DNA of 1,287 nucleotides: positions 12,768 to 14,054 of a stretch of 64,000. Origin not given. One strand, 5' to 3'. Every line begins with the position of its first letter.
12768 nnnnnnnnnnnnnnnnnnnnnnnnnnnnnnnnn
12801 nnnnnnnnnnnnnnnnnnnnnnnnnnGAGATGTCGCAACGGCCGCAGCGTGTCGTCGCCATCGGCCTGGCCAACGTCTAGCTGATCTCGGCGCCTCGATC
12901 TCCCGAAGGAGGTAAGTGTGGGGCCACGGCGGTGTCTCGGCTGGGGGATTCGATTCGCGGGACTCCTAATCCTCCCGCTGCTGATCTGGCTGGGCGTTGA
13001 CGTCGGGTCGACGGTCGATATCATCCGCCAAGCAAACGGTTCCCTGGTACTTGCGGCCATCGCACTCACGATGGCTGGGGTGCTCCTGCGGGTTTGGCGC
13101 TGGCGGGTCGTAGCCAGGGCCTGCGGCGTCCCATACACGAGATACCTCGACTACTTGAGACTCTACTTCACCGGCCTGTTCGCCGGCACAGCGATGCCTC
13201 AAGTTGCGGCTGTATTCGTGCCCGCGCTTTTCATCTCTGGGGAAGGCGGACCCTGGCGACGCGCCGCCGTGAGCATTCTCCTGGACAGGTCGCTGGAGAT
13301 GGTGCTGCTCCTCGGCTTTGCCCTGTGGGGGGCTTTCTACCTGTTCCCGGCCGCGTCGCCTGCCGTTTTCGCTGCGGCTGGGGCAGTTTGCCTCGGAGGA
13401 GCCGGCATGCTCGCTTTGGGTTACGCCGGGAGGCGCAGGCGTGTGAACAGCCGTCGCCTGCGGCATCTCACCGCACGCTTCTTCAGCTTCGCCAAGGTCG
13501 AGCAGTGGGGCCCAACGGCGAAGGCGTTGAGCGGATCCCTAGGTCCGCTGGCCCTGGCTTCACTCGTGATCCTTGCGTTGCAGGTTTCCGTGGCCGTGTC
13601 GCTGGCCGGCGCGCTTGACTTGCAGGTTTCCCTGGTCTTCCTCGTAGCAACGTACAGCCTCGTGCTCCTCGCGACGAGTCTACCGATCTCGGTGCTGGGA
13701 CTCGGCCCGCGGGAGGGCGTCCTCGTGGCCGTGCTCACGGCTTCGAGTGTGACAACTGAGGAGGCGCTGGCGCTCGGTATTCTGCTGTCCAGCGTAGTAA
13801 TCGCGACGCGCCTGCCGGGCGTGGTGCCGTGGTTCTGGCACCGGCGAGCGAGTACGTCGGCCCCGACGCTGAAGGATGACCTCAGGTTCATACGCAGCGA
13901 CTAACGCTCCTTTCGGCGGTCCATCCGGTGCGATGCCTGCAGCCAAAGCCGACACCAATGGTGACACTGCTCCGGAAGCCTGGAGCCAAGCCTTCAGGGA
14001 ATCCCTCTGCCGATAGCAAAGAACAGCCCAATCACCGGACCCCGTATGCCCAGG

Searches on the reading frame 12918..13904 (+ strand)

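Call 7: search_protein_families(library=pfam, proteins=[window:12918-13904:+])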
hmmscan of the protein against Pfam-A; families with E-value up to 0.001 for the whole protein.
window:12918-13904:+ (328 aa): 1 family
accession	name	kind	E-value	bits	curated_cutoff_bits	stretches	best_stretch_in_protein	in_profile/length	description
PF03706.18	LPG_synthase_TM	-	1.3e-28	100.8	33.4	1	14-290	3-290/302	Lysylphosphatidylglycerol synthase TM region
